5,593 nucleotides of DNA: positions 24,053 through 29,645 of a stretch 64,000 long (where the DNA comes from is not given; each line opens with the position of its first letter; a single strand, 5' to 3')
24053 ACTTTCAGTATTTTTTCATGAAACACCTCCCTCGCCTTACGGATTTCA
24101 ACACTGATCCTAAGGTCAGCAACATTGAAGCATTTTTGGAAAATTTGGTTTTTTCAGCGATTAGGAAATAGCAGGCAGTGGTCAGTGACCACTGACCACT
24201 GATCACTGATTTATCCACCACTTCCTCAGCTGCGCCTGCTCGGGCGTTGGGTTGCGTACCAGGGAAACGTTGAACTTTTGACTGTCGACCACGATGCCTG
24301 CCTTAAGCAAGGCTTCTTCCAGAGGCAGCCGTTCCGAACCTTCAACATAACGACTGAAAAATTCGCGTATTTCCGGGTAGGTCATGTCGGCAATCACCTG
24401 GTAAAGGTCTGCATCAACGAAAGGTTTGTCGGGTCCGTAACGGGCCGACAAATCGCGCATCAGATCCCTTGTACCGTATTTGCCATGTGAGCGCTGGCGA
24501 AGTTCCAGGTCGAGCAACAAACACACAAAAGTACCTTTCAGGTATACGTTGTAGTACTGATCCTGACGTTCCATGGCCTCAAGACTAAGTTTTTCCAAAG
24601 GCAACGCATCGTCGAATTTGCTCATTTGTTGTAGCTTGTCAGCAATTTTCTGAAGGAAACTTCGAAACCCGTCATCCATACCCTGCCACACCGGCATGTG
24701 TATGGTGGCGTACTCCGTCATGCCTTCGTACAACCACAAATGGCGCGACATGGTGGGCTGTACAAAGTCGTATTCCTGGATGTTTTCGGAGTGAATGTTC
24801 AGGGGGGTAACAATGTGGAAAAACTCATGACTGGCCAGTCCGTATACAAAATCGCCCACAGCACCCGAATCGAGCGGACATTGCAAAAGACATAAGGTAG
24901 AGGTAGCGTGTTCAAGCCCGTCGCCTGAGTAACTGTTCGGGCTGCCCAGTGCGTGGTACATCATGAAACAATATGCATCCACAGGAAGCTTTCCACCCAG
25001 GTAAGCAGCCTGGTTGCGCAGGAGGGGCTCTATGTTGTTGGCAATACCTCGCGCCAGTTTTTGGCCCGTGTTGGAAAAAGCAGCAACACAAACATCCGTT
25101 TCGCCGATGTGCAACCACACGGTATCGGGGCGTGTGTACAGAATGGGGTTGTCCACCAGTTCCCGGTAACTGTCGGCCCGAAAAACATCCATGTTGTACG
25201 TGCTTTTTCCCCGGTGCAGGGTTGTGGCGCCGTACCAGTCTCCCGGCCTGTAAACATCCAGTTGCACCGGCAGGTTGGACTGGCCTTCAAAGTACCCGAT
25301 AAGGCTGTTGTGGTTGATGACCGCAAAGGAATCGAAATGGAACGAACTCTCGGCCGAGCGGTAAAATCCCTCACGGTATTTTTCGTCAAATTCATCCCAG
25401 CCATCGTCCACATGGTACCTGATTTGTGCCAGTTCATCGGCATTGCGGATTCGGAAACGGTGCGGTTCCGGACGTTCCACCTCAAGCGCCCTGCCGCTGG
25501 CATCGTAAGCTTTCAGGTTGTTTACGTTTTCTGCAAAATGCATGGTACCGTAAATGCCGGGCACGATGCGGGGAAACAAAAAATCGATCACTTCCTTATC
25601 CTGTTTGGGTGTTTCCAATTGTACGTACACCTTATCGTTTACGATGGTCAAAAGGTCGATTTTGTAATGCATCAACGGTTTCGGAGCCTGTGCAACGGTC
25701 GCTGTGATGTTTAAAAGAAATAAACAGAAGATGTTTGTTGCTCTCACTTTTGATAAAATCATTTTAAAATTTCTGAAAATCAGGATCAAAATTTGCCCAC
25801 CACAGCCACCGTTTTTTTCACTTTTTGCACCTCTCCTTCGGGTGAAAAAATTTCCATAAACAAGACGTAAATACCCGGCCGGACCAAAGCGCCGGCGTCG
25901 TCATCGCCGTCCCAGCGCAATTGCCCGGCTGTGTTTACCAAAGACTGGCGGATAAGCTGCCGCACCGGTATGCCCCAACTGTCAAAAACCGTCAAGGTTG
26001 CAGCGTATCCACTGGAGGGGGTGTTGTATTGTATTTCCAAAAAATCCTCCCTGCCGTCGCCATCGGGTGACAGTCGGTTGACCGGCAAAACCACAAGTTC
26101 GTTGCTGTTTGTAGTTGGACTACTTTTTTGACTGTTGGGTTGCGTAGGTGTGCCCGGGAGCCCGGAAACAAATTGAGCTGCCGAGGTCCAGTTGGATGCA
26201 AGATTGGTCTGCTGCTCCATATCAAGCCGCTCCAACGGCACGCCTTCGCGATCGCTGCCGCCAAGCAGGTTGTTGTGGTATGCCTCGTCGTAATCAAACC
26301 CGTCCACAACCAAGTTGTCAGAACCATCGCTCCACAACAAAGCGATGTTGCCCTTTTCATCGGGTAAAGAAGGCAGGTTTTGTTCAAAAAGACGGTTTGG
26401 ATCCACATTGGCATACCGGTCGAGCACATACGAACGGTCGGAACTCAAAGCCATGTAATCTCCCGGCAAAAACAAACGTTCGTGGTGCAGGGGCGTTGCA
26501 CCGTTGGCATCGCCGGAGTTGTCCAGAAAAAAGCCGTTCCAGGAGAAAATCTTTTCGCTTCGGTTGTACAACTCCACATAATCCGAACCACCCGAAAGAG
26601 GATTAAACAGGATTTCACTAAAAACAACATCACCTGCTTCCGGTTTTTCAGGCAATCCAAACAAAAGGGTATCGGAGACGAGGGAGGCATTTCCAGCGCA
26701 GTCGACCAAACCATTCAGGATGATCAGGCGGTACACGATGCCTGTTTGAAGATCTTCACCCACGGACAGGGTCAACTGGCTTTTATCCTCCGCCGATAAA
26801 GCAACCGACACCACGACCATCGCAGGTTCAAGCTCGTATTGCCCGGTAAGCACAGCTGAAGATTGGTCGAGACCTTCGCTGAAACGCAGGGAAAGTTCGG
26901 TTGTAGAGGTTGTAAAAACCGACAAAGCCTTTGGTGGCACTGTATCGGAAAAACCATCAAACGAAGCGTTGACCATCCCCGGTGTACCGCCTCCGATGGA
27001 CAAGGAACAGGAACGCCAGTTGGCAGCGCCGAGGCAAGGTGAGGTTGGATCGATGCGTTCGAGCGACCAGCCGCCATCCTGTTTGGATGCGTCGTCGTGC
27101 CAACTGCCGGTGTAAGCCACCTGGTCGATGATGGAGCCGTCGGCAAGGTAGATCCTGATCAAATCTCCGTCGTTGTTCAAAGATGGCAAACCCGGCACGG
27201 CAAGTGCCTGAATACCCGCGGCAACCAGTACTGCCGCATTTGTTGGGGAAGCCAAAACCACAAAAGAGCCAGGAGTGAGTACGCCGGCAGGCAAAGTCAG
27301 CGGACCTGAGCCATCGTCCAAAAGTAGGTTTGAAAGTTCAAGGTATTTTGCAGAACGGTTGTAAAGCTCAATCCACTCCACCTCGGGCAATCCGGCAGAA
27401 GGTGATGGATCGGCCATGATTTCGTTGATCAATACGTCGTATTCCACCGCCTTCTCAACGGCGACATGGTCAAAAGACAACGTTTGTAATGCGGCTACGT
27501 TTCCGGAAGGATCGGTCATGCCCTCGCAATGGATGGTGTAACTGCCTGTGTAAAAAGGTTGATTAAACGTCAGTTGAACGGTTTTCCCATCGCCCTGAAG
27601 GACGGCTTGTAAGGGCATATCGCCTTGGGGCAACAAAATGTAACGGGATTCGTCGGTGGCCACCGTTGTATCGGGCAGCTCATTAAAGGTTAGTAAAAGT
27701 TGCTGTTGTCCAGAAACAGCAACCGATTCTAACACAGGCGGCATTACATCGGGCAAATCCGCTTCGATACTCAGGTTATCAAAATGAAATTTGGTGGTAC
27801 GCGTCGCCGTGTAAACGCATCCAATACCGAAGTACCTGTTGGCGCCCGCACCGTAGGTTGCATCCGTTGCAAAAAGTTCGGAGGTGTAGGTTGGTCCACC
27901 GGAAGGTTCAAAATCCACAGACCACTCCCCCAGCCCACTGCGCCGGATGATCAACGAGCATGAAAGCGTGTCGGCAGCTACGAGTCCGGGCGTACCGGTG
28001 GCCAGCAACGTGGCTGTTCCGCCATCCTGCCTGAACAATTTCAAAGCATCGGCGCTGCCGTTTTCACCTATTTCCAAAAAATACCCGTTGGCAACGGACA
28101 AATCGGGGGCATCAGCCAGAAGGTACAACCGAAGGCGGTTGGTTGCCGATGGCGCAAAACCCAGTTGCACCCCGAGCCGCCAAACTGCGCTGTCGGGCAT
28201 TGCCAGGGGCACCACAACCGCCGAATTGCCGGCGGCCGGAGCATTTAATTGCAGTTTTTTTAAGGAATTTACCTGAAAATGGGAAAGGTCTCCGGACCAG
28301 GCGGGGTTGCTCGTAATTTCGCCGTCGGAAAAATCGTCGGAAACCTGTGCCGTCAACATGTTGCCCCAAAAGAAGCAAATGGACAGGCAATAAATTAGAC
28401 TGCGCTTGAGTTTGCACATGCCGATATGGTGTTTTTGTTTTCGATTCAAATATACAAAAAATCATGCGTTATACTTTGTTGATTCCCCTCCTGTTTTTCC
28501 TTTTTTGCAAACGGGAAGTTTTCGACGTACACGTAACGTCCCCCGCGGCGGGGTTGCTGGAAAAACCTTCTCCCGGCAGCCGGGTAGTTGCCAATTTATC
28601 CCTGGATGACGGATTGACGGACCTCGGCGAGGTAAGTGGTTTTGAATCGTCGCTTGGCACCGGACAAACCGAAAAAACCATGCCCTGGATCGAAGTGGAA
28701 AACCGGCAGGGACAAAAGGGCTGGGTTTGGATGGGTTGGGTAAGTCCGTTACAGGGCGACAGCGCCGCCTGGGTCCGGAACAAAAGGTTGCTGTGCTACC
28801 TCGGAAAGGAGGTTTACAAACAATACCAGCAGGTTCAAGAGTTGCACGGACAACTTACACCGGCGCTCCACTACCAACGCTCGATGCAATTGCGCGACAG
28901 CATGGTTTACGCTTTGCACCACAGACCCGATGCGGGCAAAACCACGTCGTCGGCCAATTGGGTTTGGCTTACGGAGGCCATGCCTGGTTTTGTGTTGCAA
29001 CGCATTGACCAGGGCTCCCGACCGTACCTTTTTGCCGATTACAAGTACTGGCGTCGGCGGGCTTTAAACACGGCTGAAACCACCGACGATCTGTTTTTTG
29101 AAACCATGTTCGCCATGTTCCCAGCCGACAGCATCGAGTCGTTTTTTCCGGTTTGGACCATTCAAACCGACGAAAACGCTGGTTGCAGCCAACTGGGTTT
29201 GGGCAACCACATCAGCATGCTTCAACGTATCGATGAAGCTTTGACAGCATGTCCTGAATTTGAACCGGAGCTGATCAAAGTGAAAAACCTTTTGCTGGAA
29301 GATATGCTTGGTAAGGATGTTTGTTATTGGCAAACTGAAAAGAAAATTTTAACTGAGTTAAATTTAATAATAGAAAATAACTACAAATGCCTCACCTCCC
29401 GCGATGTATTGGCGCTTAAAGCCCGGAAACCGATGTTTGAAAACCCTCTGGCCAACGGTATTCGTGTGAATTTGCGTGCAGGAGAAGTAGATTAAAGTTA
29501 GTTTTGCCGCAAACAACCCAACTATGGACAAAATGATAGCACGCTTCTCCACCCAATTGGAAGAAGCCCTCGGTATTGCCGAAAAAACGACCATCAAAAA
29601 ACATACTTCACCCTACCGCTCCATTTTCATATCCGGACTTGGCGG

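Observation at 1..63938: The whole window is one zero-spacer, apparently perfect 2 x 31,969-bp palindrome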

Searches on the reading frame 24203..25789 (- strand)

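Call 22: search_protein_families(library=pfam, proteins=[window:24203-25789:-])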
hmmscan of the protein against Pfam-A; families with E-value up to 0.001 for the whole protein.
window:24203-25789:- (528 aa): 2 families
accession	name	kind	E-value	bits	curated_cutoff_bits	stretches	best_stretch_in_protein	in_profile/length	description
PF17899.6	Peptidase_M61_N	-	5.5e-35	121.3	23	1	41-218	1-166/168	Peptidase M61 N-terminal domain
PF05299.18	Peptidase_M61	-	3.8e-12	47.1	22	1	317-407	4-95/118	M61 glycyl aminopeptidase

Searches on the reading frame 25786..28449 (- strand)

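Call 22: search_protein_families(library=pfam, proteins=[window:25786-28449:-])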
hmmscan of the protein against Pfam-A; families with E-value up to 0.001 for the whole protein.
window:25786-28449:- (887 aa): 3 families
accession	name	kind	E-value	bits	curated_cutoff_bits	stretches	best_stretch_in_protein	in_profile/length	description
PF00932.25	LTD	-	9.9e-22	77.8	34.3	2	337-447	6-108/109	Lamin Tail Domain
PF13205.12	Big_5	-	1.3e-10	42.4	23.6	1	506-590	12-95/105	Bacterial Ig-like domain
PF13585.12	CHU_C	-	1.8e-05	25.2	27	1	791-870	5-73/86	CHU_C Type IX secretion signal domain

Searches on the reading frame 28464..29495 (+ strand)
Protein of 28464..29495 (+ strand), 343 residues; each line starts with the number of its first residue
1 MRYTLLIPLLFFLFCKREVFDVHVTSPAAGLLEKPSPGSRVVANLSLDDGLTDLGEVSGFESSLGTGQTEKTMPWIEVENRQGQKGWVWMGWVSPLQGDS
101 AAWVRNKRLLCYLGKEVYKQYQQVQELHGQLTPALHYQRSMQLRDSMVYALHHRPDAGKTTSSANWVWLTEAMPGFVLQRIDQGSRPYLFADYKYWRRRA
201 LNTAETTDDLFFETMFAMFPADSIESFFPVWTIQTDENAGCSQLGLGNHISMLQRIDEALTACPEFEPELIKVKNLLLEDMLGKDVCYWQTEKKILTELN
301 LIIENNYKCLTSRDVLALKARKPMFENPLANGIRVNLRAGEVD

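Call 13: find_encoding_contigs(protein=window:28464-29495:+, flank=10000, max_places=10)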
Protein window:28464-29495:+ (343 aa): 1 contig read that carries it; 1 place shown.
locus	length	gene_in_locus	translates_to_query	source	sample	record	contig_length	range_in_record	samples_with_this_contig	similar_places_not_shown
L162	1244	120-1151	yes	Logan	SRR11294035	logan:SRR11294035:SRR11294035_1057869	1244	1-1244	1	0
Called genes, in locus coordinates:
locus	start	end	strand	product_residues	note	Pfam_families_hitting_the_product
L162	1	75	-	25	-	?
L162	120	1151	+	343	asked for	-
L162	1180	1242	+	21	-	?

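Call 22: search_protein_families(library=pfam, proteins=[window:28464-29495:+])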
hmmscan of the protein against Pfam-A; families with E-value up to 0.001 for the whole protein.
window:28464-29495:+ (343 aa): 0 families
